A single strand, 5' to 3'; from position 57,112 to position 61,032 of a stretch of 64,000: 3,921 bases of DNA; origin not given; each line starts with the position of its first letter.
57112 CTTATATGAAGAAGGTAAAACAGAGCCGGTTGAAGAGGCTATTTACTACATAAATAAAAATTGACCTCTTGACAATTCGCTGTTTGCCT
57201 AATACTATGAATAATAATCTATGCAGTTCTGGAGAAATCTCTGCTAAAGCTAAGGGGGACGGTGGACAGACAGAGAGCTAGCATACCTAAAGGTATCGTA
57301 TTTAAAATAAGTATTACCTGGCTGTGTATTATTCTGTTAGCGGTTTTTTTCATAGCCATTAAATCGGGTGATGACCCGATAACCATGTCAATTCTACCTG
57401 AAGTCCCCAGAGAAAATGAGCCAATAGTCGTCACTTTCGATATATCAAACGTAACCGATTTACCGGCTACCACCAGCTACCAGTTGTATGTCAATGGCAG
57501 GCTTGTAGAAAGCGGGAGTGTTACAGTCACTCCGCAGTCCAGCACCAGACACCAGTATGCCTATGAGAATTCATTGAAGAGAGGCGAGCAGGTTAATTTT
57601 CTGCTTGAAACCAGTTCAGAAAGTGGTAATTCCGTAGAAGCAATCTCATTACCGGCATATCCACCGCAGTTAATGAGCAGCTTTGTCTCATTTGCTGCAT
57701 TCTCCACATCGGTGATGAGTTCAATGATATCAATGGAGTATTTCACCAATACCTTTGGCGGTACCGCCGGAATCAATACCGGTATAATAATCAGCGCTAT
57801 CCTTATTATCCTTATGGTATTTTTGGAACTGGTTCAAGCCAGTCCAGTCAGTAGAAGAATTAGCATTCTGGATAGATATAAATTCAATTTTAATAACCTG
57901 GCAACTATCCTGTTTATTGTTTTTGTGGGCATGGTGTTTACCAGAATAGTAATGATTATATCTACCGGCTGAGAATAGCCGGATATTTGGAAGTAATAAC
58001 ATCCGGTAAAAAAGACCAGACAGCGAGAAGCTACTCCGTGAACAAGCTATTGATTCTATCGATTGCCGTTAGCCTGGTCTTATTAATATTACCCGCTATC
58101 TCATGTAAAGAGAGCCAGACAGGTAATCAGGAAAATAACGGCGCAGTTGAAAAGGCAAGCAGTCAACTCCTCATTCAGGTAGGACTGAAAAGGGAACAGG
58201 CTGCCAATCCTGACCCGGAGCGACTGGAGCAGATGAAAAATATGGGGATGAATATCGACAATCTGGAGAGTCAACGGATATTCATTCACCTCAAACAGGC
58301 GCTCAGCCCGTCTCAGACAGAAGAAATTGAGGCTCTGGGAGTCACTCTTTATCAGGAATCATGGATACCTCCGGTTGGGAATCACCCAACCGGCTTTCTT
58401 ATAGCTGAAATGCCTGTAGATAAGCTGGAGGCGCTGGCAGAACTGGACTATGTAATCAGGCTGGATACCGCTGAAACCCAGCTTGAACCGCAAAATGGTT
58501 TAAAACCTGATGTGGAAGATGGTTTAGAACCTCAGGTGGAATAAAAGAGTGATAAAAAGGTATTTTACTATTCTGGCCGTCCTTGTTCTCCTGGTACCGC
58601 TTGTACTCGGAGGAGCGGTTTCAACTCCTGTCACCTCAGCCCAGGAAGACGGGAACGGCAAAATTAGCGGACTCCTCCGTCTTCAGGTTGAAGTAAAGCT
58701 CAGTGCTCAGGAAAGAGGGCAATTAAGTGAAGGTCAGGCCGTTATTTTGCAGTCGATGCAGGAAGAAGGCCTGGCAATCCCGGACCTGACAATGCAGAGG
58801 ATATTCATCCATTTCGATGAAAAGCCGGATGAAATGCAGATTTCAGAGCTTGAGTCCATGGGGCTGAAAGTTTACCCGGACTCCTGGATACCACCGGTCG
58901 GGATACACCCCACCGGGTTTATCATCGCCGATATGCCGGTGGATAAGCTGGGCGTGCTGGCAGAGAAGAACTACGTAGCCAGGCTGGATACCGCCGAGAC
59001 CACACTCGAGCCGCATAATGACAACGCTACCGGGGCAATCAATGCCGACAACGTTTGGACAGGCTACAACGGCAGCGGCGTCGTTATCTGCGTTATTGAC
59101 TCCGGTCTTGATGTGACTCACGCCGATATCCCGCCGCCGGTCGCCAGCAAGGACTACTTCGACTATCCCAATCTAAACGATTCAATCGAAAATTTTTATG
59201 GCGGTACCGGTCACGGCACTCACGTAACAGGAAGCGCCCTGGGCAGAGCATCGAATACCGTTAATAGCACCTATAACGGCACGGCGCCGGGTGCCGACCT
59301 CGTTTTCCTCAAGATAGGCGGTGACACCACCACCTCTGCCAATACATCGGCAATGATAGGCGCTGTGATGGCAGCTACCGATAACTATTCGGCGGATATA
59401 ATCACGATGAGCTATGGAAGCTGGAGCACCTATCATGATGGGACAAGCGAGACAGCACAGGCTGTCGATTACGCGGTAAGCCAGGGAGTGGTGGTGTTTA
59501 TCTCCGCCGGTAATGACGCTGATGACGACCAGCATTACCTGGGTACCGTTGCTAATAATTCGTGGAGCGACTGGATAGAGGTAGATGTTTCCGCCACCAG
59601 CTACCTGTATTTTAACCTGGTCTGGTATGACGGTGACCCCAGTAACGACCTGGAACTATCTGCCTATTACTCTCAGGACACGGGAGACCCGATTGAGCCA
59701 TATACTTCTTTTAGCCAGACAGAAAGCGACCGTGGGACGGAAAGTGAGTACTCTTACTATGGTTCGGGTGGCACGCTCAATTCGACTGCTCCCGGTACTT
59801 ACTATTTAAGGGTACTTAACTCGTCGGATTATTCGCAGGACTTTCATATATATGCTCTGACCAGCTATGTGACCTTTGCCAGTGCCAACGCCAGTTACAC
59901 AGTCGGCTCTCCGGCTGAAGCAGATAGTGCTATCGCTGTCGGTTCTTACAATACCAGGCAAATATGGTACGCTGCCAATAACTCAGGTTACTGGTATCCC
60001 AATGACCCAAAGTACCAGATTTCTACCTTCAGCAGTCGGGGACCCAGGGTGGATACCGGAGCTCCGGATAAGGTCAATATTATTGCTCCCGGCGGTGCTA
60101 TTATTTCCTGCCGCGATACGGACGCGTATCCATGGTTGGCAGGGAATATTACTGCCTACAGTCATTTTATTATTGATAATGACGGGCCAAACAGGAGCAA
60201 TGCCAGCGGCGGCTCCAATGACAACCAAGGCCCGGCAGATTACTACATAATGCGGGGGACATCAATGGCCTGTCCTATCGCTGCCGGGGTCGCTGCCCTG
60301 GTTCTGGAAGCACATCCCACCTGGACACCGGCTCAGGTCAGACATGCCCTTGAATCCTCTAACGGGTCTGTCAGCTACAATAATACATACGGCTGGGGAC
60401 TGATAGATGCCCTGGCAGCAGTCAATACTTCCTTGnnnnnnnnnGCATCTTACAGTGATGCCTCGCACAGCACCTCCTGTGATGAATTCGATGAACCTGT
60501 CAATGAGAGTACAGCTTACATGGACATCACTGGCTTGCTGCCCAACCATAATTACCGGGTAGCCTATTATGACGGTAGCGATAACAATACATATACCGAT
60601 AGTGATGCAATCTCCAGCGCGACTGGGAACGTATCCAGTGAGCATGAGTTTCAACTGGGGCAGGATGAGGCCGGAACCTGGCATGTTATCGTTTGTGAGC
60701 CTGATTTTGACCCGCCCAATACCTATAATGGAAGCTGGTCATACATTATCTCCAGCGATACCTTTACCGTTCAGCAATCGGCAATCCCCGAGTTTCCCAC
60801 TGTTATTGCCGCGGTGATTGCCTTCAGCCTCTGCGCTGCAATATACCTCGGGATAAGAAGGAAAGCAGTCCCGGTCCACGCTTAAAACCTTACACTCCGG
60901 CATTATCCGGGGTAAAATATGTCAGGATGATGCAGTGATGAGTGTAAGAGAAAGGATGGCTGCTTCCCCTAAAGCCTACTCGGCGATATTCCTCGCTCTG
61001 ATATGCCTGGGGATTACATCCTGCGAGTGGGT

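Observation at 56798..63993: Archaeal-type PEF-CTERM / archaeosortase-like sorting system embedded in a bacterial glycan locus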

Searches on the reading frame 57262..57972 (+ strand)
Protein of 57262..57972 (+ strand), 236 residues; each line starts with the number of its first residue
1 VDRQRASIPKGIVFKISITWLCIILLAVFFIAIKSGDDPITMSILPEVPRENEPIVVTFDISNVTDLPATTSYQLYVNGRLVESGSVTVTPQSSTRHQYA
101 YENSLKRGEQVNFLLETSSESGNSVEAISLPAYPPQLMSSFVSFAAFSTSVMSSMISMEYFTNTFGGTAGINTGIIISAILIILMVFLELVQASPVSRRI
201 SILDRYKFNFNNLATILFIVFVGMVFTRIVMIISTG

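Call 3: search_protein_families(library=ncbifam, proteins=[window:57262-57972:+], max_evalue=0.01)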
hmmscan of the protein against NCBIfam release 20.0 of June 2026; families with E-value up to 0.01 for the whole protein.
window:57262-57972:+ (236 aa): 0 families

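Call 4: search_protein_families(library=pfam, proteins=[window:57262-57972:+], max_evalue=0.01)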
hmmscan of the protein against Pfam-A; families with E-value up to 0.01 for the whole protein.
window:57262-57972:+ (236 aa): 0 families

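Call 44: find_homologous_proteins(query=window:57262-57972:+, max_evalue=0.001)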
Query window:57262-57972:+ (236 aa): 351 proteins with E <= 0.001 among 755 candidates; the best 120 are listed.
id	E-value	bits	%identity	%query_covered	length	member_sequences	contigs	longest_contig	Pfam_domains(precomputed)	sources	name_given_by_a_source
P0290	3.2e-143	493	100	100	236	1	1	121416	-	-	-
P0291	1.1e-127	442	89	100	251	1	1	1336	-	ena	-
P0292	7.9e-113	393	82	95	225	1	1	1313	-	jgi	-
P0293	1.6e-108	379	78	99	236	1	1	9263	-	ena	-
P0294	1.2e-107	377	73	100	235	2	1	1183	-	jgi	jgi:hypothetical protein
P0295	1.3e-99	350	68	100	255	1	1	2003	-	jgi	jgi:hypothetical protein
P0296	6.0e-99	348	69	100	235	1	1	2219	-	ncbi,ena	-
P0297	1.3e-98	347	69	100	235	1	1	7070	-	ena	-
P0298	3.1e-98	346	69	100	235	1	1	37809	-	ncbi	ncbi:hypothetical protein ACFLXU_01990 [Chloroflexota bacterium]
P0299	3.6e-98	346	69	100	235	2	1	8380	-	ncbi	-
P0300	1.1e-97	344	68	99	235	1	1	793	-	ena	-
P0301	1.4e-97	344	68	99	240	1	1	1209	-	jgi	jgi:hypothetical protein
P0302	4.1e-97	342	68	100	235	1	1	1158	-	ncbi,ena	-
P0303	8.9e-96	338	66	99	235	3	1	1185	-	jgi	-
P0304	1.1e-95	337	67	100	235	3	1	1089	-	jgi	-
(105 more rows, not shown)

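Call 53: predict_structure(alignment_id=A4)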
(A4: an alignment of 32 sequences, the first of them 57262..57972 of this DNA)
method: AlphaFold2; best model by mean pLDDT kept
length: 236 residues; sequences in the alignment: 32
mean_pLDDT: 66.3   pTM: 0.47
mean pLDDT of the five models: 66.3, 62.5, 62.1, 58.9, 58.8
residues with pLDDT >= 90: 4; 70-90: 96; 50-70: 99; < 50: 37
segments of 3 or more residues with pLDDT < 50: 1-5, 158-161, 164-171, 194-209
pLDDT, mean of each block of 10 residues (from residue 1): 49 71 74 58 67 80 80 89 88 84 79 84 78 58 61 52 45 59 64 43 45 61 64 54
secondary structure, 60 per line:
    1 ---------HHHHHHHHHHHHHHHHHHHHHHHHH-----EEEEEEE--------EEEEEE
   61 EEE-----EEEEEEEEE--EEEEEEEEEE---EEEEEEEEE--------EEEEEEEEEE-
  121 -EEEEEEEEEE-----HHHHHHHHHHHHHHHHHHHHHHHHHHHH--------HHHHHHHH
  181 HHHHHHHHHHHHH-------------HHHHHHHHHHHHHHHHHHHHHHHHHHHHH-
elements in order: H10-34 E40-46 E55-63 E69-77 E80-89 E93-101 E110-119 E122-131 H137-164 H173-193 H207-235

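Call 56: fold_search(model_id=the predicted structure, library=pdb)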
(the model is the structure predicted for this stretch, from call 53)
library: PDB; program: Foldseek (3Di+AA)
matches with E <= 10: 1862; with E <= 0.001: 9
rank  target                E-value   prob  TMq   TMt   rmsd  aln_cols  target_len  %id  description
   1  8u01                  3.5e-04  1.00  0.33  0.09   3.0       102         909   14  Crystal Structure of the Glycoside Hydrolase Family 2 TIM Barrel-domain Containing Protein from Phocaeicola plebeius (released 2023-09-27)
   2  7lnp_A                4.2e-04  1.00  0.26  0.12   4.6        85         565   14  Structure of the exo-alpha-L-galactosidase BpGH29 (D264N mutant) from Bacteroides plebeius in complex with paranitroph (released 2022-02-09)
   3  3isy                  5.2e-04  1.00  0.30  0.55   4.2       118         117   10  Crystal structure of an intracellular proteinase inhibitor (ipi, bsu11130) from bacillus subtilis at 2.61 A resolution (released 2009-09-15)
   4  5mhm_B                6.1e-04  1.00  0.35  0.13   3.7       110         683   14  FXIIIa in complex with the inhibitor ZED1630 (released 2017-12-20)
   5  5mho_B                7.3e-04  1.00  0.31  0.12   4.3       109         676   13  FXIIIa in complex with the inhibitor ZED2369 (released 2017-12-20)
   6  7lk7                  7.3e-04  1.00  0.26  0.12   4.3        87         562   14  Structure of the Exo-alpha-L-galactosidase BpGH29 from Bacteroides plebeius in complex with L-galactose (released 2022-02-09)
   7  1tza_B                7.7e-04  1.00  0.28  0.47   5.0       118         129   16  X-ray structure of Northeast Structural Genomics Consortium target SoR45 (released 2004-07-27)
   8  7lnp_E                9.1e-04  1.00  0.27  0.13   4.8        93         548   13  Structure of the exo-alpha-L-galactosidase BpGH29 (D264N mutant) from Bacteroides plebeius in complex with paranitroph (released 2022-02-09)
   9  4cu7                  9.6e-04  1.00  0.27  0.09   5.0       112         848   16  Unravelling the multiple functions of the architecturally intricate Streptococcus pneumoniae beta-galactosidase, BgaA (released 2014-08-20)
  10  8dhl_A                1.0e-03  1.00  0.29  0.09   5.1       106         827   11  Tannerella forsythia beta-glucuronidase (L2) (released 2023-05-17)
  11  8dhl_B                1.0e-03  1.00  0.28  0.09   5.0       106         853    9  Tannerella forsythia beta-glucuronidase (L2) (released 2023-05-17)
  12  7lnp_D                1.1e-03  1.00  0.25  0.12   4.6        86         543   14  Structure of the exo-alpha-L-galactosidase BpGH29 (D264N mutant) from Bacteroides plebeius in complex with paranitroph (released 2022-02-09)
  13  8gul_A                1.1e-03  1.00  0.25  0.15   5.7       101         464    9  Chitin-active AA10 LPMO (GbpA) complexed with Cu(II) from Vibrio campbellii (released 2023-06-21)
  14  7p4l_B                1.1e-03  1.00  0.32  0.17   3.5        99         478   14  Crystal structure of the trimeric ectodomain of archaeal Fusexin1 (Fsx1) (released 2022-07-13)
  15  6sd0_A                1.2e-03  1.00  0.27  0.07   4.8        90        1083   22  Structure of beta-galactosidase from Thermotoga maritima. (released 2020-01-15)
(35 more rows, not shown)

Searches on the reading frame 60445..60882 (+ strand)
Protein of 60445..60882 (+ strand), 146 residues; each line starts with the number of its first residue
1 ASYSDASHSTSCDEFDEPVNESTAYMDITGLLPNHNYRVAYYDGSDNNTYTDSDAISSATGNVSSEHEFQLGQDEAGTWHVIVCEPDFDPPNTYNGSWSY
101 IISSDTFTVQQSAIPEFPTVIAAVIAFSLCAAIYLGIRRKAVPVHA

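Call 26: find_homologous_proteins(query=window:60445-60882:+, max_evalue=0.001)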
Query seq(146 aa) (146 aa): 12 proteins with E <= 0.001 among 17 candidates.
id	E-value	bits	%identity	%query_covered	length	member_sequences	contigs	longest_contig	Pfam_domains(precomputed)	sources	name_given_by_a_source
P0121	3.5e-54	201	66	100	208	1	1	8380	PF00082.28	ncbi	-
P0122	4.2e-45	171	55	96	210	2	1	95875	-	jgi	jgi:hypothetical protein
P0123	3.3e-42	162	63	83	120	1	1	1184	-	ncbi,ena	-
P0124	4.2e-42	162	55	97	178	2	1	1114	-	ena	-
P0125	9.0e-40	154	62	82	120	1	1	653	-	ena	-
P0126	4.0e-35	139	58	81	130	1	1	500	-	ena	-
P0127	9.2e-19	86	38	97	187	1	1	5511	-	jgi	jgi:hypothetical protein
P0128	1.3e-16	79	37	95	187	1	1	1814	-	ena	-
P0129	4.4e-15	74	36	90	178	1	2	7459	-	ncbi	ncbi:MAG: hypothetical protein V3U31_07670 [Dehalococcoidia bacterium]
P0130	3.0e-14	71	38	95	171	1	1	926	-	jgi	-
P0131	9.8e-14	70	42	92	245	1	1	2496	-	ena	-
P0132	1.3e-11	63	36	75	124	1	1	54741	-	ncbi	ncbi:hypothetical protein ACFLU8_00320 [Chloroflexota bacterium]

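Call 71: find_encoding_contigs(protein=P0122, flank=10000, max_places=2)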
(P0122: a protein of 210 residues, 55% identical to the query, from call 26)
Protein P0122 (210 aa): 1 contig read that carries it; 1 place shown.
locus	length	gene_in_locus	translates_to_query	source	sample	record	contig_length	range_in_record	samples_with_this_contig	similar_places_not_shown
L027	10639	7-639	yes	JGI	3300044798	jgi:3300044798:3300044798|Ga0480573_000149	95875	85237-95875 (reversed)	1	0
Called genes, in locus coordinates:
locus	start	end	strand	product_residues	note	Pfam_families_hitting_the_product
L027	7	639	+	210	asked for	-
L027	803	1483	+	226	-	PF02517:Rce1-like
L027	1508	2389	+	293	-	PF09721:Exosortase_EpsH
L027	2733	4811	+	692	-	PF00270:DEAD (faint), PF04851:ResIII, PF17757:UvrB_inter, PF27431:UvrB_3rd, PF00271:Helicase_C, PF12344:UvrB, PF02151:UVR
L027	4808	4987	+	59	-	-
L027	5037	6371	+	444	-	-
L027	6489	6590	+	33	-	-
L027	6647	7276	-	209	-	PF01936:NYN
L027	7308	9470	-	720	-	PF17854:FtsK_alpha, PF01580:FtsK_SpoIIIE, PF09397:FtsK_gamma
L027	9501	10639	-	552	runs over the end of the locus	PF00753:Lactamase_B, PF12706:Lactamase_B_2, PF22505:RNase_J_b_CASP, PF07521:RMMBL, PF17770:RNase_J_C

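Call 72: find_encoding_contigs(protein=P0132, flank=10000, max_places=2)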
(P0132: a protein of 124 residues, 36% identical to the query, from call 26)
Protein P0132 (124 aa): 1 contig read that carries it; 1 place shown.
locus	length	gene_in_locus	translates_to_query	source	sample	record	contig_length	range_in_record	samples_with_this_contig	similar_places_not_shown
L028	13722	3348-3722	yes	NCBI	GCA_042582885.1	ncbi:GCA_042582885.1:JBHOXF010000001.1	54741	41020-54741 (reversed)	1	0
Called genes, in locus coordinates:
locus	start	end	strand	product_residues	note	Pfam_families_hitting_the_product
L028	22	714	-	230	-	PF01255:Prenyltransf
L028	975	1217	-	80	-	-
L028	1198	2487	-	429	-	PF07690:MFS_1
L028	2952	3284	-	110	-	-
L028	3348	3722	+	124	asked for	-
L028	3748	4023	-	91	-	PF08734:GYD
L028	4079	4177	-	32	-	PF00037:Fer4, PF12837:Fer4_6 (weak), PF12838:Fer4_7 (weak), PF13484:Fer4_16 (weak)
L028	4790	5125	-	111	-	-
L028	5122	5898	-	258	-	PF00142:Fer4_NifH (weak), PF01656:CbiA, PF02374:ArsA_ATPase, PF06564:CBP_BcsQ (weak), PF09140:MipZ (weak), PF10609:ParA, PF13614:AAA_31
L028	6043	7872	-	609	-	PF02730:AFOR_N, PF01314:AFOR_C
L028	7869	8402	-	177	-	PF13484:Fer4_16 (faint), PF13237:Fer4_10 (weak), PF13247:Fer4_11, PF12838:Fer4_7 (weak), PF13187:Fer4_9 (weak), PF00037:Fer4, PF12797:Fer4_2 (weak), PF12837:Fer4_6 (weak), +3 more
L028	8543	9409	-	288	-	PF04055:Radical_SAM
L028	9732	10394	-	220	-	PF02254:TrkA_N, PF02080:TrkA_C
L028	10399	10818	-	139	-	PF02254:TrkA_N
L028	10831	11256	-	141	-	PF00582:Usp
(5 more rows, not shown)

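Call 75: predict_structure(alignment_id=A5)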
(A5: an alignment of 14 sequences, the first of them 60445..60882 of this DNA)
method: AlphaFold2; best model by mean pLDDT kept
length: 146 residues; sequences in the alignment: 14
mean_pLDDT: 79.2   pTM: 0.63
mean pLDDT of the five models: 79.2, 77.7, 77.7, 77.5, 75.1
residues with pLDDT >= 90: 69; 70-90: 40; 50-70: 17; < 50: 20
segments of 3 or more residues with pLDDT < 50: 1-20
pLDDT, mean of each block of 10 residues (from residue 1): 39 41 80 95 93 93 88 84 94 94 88 60 86 84 61
secondary structure, 60 per line:
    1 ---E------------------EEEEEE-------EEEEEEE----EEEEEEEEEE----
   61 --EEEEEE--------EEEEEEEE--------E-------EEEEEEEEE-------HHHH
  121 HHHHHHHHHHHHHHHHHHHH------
elements in order: E23-28 E36-42 E47-56 E63-68 E77-84 E101-109 H117-140

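Call 78: fold_search(model_id=the predicted structure, library=pdb)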
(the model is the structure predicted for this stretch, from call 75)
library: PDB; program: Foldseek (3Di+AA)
matches with E <= 10: 1590; with E <= 0.001: 0
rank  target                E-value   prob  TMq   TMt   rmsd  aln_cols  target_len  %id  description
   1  6ej9_A                2.8e-03  1.00  0.38  0.09   3.7        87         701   17  Human Xylosyltransferase 1 in complex with peptide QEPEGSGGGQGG (released 2018-05-02)
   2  6ej8_A                4.3e-03  1.00  0.38  0.09   3.7        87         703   17  Human Xylosyltransferase 1 in complex with peptide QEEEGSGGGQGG (released 2018-05-02)
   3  6ejd_A                4.3e-03  1.00  0.38  0.09   3.7        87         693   17  Human Xylosyltransferase 1 in complex with peptide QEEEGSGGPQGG (released 2018-05-02)
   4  6eje_A                4.5e-03  1.00  0.39  0.09   3.6        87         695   17  Human Xylosyltransferase 1 in complex with peptide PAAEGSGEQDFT (released 2018-05-02)
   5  7b5i_AB               4.8e-03  1.00  0.39  0.16   3.8        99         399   14  Cryo-EM structure of the contractile injection system cap complex from Anabaena PCC7120 (released 2022-02-23)
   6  6eja_A                5.1e-03  1.00  0.39  0.09   3.6        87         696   17  Human Xylosyltransferase 1 in complex with peptide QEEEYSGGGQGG (released 2018-05-02)
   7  6ej7_A                5.1e-03  1.00  0.38  0.09   3.7        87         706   17  Human Xylosyltransferase 1 in complex with UDP-xylose and peptide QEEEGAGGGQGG (released 2018-05-02)
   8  6ejc_A                5.4e-03  1.00  0.38  0.09   3.7        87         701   17  Human Xylosyltransferase 1 in complex with peptide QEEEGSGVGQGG (released 2018-05-02)
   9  6foa                  5.8e-03  1.00  0.38  0.09   3.7        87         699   17  Human Xylosyltransferase 1 apo structure (released 2018-05-02)
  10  6ejb_A                5.8e-03  1.00  0.37  0.09   4.4        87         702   17  Human Xylosyltransferase 1 in complex with peptide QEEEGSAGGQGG (released 2018-05-02)
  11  6yoa_B                6.5e-03  0.97  0.32  0.34   6.1       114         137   18  Lig v 1 structure and the inflammatory response to the Ole e 1 protein family (released 2020-05-13)
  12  8qv5_B                8.9e-03  0.75  0.28  0.31  11.0       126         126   11  Structure of human SPNS2 in LMNG (released 2025-02-19)
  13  9jo9_A                1.1e-02  0.69  0.28  0.31  10.8       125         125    9  CRP-HCAb3 complex (released 2025-10-22)
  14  9bnk_H                1.9e-02  0.41  0.24  0.26  13.7       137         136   12  Cryo-EM structure of rhesus antibody V031-a.01 in complex with HIV-1 Env BG505 DS-SOSIP (released 2025-05-07)
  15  7xdi_E                2.0e-02  0.98  0.38  0.31   7.8       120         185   15  Tail structure of bacteriophage SSV19 (released 2022-08-10)
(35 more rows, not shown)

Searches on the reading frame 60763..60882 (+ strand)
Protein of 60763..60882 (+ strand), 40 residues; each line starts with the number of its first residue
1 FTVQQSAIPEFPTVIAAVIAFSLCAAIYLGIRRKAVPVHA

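Call 5: search_protein_families(library=ncbifam, proteins=[window:60763-60882:+], max_evalue=10)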
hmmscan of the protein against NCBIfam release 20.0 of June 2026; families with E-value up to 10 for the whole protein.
seq(40 aa): 1 family
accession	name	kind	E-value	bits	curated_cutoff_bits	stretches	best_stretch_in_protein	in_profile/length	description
TIGR03024.1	arch_PEF_CTERM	domain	1.3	9.4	23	1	8-21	1-17/25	PEF-CTERM sorting domain-containing protein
